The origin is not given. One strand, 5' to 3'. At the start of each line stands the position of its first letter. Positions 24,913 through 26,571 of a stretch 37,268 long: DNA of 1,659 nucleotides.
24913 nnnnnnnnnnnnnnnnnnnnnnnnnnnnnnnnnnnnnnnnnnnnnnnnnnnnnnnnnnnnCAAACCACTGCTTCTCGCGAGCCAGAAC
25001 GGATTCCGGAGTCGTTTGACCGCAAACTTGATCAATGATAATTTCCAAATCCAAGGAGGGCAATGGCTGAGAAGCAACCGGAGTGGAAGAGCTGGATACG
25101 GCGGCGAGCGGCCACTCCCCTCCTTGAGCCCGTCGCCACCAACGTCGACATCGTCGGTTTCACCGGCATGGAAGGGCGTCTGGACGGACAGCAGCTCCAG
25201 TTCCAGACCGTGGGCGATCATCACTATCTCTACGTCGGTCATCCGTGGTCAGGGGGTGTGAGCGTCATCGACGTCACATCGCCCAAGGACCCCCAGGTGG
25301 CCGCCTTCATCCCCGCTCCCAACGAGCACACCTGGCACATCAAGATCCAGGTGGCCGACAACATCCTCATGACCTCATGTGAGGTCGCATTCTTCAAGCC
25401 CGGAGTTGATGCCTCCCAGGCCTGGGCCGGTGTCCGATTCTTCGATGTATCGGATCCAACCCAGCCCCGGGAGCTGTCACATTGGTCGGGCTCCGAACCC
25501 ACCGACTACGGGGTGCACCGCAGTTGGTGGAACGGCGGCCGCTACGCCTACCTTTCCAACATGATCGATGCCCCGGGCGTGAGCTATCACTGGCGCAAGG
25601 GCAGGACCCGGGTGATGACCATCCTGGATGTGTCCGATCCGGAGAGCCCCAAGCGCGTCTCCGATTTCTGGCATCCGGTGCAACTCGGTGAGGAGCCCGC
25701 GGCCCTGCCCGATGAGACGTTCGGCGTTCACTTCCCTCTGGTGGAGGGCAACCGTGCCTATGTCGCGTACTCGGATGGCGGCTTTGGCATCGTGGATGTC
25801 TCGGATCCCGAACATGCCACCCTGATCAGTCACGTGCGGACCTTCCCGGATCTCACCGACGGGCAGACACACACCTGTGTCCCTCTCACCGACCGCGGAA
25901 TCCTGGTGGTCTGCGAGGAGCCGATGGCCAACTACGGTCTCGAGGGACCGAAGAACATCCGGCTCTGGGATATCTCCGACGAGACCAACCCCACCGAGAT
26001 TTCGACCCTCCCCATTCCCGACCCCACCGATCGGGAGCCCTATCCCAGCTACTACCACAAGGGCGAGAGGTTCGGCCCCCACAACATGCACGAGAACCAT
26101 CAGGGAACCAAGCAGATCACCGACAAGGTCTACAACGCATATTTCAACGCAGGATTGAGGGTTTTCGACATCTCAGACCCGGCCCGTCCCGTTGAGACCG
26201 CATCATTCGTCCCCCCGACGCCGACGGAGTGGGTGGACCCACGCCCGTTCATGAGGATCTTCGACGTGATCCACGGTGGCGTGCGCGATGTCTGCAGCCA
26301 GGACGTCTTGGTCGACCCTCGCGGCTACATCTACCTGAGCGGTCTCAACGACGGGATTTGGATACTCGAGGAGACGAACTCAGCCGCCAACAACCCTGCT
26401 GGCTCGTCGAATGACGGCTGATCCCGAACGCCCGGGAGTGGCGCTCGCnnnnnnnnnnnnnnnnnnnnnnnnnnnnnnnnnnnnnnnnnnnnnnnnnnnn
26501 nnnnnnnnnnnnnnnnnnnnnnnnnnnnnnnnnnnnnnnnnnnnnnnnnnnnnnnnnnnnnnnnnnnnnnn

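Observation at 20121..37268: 17-kb candidate catabolic island built around three cytoplasmic LVIVD beta-propeller paralogs; pathway not recognisable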

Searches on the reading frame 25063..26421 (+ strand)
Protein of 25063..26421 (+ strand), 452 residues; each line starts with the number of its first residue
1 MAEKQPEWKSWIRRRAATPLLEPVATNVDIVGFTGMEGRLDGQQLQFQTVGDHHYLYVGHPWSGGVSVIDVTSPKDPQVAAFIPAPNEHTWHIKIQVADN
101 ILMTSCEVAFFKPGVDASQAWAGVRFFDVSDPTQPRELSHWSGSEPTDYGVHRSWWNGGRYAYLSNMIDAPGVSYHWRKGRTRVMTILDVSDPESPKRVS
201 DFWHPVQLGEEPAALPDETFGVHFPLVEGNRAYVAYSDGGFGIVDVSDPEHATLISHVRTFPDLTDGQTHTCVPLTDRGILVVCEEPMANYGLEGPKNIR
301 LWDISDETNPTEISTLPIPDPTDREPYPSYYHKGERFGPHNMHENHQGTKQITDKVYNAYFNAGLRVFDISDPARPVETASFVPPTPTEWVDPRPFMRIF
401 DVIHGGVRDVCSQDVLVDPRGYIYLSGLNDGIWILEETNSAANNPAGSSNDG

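Call 3: search_protein_families(library=pfam, proteins=[window:25063-26421:+], max_evalue=0.01)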
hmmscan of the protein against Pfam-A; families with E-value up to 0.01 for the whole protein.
window:25063-26421:+ (452 aa): 2 families
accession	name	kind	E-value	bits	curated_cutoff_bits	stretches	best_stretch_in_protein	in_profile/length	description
PF08309.17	LVIVD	-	9.5e-18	63.7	20.2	1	227-260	9-42/42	LVIVD repeat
PF09826.15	Beta_propel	-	0.0021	17.4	22.4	0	124-142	382-400/495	Beta propeller domain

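Call 7: search_protein_families(library=ncbifam, proteins=[window:25063-26421:+], max_evalue=0.001)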
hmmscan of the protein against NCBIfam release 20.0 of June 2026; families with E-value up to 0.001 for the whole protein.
window:25063-26421:+ (452 aa): 1 family
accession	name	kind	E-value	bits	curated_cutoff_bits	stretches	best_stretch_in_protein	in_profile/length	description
TIGR04312.1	choice_anch_B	subfamily_domain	2.7e-12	46.6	100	1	59-264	148-330/364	choice-of-anchor B family protein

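Call 67: find_homologous_proteins(query=window:25063-26418:+, max_evalue=1e-20)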
Query window:25063-26418:+ (452 aa): 2188 proteins with E <= 1e-20 among 7187 candidates; the best 120 are listed.
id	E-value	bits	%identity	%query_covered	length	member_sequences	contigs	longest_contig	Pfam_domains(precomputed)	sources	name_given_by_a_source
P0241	1.1e-295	999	92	100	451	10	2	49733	PF08309.18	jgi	jgi:hypothetical protein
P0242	1.7e-283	959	89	98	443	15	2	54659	PF08309.18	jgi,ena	-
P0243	5.4e-283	957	89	98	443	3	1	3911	PF08309.18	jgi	jgi:hypothetical protein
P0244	5.8e-274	927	86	98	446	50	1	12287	PF08309.18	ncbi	-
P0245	1.8e-273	926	85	99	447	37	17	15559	PF08309.18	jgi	jgi:hypothetical protein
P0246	6.9e-266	901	84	97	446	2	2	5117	PF08309.18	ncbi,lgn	-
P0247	3.1e-265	898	83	97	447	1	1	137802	PF08309.18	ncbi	-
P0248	1.3e-257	873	81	97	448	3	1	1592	PF08309.18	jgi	jgi:hypothetical protein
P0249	1.4e-257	873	82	98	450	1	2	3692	PF08309.18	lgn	-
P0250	1.1e-255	867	81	98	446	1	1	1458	PF08309.18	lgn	-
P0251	2.6e-255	866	80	98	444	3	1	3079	PF08309.18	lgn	-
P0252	1.3e-254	863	81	96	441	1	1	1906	PF08309.18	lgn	-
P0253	4.9e-253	858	79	97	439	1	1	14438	PF08309.18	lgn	-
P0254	1.2e-250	850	79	97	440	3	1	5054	PF08309.18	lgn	-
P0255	2.0e-250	850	83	94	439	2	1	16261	PF08309.18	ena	-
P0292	3.6e-163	562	58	94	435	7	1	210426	PF08309.18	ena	-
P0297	2.0e-162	559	57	97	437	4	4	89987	PF08309.18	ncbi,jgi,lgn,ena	-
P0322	3.3e-123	430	46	94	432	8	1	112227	PF08309.18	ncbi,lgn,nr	ncbi:MAG TPA: hypothetical protein VGR53_05725 [Nitrososphaerales archaeon]|nr:hypothetical protein 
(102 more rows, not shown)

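Call 68: find_encoding_contigs(protein=P0292, flank=10000, max_places=1)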
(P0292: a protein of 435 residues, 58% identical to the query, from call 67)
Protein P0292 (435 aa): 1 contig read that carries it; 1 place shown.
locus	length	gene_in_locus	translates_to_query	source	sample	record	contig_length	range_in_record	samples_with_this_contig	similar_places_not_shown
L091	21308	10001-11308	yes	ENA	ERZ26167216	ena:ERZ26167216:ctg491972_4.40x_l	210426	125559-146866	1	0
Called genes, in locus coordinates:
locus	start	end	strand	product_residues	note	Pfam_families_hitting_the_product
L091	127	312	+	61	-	-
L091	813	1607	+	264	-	PF03328:HpcH_HpaI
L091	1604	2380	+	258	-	PF03328:HpcH_HpaI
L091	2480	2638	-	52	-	-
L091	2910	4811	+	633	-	PF02538:Hydantoinase_B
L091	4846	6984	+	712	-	PF05378:Hydant_A_N, PF01968:Hydantoinase_A, PF19278:Hydant_A_C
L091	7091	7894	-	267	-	PF12146:Hydrolase_4, PF00561:Abhydrolase_1, PF12697:Abhydrolase_6, PF03096:Ndr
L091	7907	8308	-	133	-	PF01883:FeS_assembly_P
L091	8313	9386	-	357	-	PF04909:Amidohydro_2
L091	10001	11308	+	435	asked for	PF08309:LVIVD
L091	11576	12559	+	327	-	PF02653:BPD_transp_2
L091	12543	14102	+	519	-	PF00005:ABC_tran, PF13304:AAA_21 (faint), PF00005:ABC_tran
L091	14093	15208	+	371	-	-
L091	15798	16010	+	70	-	-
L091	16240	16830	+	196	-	-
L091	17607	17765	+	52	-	-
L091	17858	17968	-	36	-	PF07411:DUF1508 (weak)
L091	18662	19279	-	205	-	-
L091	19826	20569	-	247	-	-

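Call 69: find_encoding_contigs(protein=P0322, flank=10000, max_places=1)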
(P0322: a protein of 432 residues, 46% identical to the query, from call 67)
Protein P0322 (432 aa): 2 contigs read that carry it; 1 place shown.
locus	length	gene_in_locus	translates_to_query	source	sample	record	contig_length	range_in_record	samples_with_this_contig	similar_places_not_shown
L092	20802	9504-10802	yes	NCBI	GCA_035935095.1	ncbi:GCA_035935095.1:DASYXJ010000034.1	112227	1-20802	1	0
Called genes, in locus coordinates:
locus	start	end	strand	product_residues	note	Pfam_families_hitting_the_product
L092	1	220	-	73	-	?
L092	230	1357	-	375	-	PF00291:PALP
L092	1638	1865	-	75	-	PF01037:AsnC_trans_reg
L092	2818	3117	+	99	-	PF02416:TatA_B_E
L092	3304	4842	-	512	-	PF00532:Peripla_BP_1 (weak), PF13407:Peripla_BP_4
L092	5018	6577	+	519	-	PF00005:ABC_tran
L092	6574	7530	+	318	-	PF02653:BPD_transp_2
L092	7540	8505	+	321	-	PF02653:BPD_transp_2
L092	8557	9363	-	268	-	PF03328:HpcH_HpaI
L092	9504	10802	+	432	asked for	PF08309:LVIVD (faint)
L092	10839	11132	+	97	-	-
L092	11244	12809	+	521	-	PF00501:AMP-binding, PF13193:AMP-binding_C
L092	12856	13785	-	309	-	PF02826:2-Hacid_dh_C (weak), PF03446:NAD_binding_2, PF03807:F420_oxidored (weak), PF14833:NAD_binding_11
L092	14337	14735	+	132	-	PF00903:Glyoxalase, PF12681:Glyoxalase_2, PF18029:Glyoxalase_6, PF22677:Ble-like_N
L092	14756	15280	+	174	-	PF13302:Acetyltransf_3, PF00583:Acetyltransf_1, PF13523:Acetyltransf_8 (weak)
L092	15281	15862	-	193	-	PF00300:His_Phos_1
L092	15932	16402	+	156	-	PF13240:Zn_Ribbon_1 (weak)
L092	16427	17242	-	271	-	PF00561:Abhydrolase_1, PF12146:Hydrolase_4, PF12697:Abhydrolase_6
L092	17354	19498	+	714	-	PF00884:Sulfatase (faint), PF01663:Phosphodiest (faint)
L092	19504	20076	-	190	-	-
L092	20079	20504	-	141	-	PF08818:DUF1801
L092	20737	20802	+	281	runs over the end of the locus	PF00892:EamA, PF03151:TPT (weak), PF00892:EamA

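Call 70: find_encoding_contigs(protein=P0297, flank=10000, max_places=1)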
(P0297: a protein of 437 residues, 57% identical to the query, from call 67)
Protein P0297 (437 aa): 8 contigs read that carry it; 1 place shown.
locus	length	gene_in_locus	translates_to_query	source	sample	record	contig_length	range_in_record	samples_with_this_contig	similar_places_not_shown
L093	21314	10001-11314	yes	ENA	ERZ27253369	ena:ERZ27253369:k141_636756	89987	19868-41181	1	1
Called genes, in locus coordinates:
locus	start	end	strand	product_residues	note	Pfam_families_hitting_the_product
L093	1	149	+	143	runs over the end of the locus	PF20137:BubE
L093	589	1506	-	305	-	PF00753:Lactamase_B, PF12706:Lactamase_B_2 (weak)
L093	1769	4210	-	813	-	PF02463:SMC_N (faint), PF13175:AAA_15, PF13304:AAA_21 (weak), PF13175:AAA_15, PF20469:OLD-like_TOPRIM (faint)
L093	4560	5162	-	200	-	-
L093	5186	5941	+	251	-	PF00293:NUDIX, PF21906:WHD_NrtR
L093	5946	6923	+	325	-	PF08240:ADH_N, PF00107:ADH_zinc_N, PF13602:ADH_zinc_N_2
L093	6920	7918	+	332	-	PF08240:ADH_N, PF00107:ADH_zinc_N, PF13602:ADH_zinc_N_2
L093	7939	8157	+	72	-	-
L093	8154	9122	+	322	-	PF08240:ADH_N, PF00107:ADH_zinc_N, PF13602:ADH_zinc_N_2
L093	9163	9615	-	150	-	PF07883:Cupin_2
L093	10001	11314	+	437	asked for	PF08309:LVIVD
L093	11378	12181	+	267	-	PF03328:HpcH_HpaI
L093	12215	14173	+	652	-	PF16177:ACAS_N, PF00501:AMP-binding, PF13193:AMP-binding_C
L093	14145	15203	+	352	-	PF02653:BPD_transp_2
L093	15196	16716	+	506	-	PF02463:SMC_N (faint), PF13555:AAA_29 (faint), PF00005:ABC_tran, PF13304:AAA_21 (faint), PF00005:ABC_tran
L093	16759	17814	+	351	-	PF13407:Peripla_BP_4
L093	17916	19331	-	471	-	PF14333:DUF4389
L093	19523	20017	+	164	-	PF12724:Flavodoxin_5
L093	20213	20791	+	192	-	PF00484:Pro_CA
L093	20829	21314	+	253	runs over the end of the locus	-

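Call 73: find_related_loci(query=A3, collection=metagenome_contigs, flank=9000)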
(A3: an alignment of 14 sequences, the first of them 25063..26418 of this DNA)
Query A3 (452 aa) in metagenome_contigs; peptide patterns used: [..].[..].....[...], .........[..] (x = any residue, [..] = any of these).
158 stretches matched a pattern; 49 encode a relative of the query (tblastn E <= 1e-3); 48 distinct loci.
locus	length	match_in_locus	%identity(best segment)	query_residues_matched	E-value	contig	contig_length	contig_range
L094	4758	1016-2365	88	1-450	0e+0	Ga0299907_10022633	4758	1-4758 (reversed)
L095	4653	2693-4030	88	1-446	0e+0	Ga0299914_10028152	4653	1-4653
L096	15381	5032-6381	87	1-450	0e+0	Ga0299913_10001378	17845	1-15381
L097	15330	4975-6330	88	1-452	0e+0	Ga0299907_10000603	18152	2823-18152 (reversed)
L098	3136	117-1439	87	1-441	0e+0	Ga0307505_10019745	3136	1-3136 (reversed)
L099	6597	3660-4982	85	1-441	0e+0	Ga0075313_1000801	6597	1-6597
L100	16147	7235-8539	85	1-435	0e+0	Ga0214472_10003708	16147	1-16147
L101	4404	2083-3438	82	1-451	0e+0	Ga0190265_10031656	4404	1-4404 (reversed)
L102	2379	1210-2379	95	1-390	0e+0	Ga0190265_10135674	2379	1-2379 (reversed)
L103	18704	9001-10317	77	2-440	0e+0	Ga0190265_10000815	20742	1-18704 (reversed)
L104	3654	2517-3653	88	1-379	0e+0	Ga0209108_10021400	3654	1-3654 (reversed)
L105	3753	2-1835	70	8-441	0e+0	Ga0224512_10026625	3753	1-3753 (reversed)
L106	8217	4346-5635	69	8-437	0e+0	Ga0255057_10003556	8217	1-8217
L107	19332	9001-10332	75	1-444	0e+0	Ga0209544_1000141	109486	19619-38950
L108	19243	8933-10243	72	1-437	0e+0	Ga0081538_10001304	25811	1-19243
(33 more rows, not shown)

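Call 78: search_protein_families(library=pfam, proteins=[L091:8313-9383:-], max_evalue=0.01)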
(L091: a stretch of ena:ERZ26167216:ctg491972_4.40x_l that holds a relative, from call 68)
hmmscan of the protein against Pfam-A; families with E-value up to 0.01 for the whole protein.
L091:8313-9383:- (356 aa): 1 family
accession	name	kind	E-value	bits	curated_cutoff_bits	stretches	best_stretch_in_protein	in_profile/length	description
PF04909.20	Amidohydro_2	-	1.1e-20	75.1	26.4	1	105-323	74-289/289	Amidohydrolase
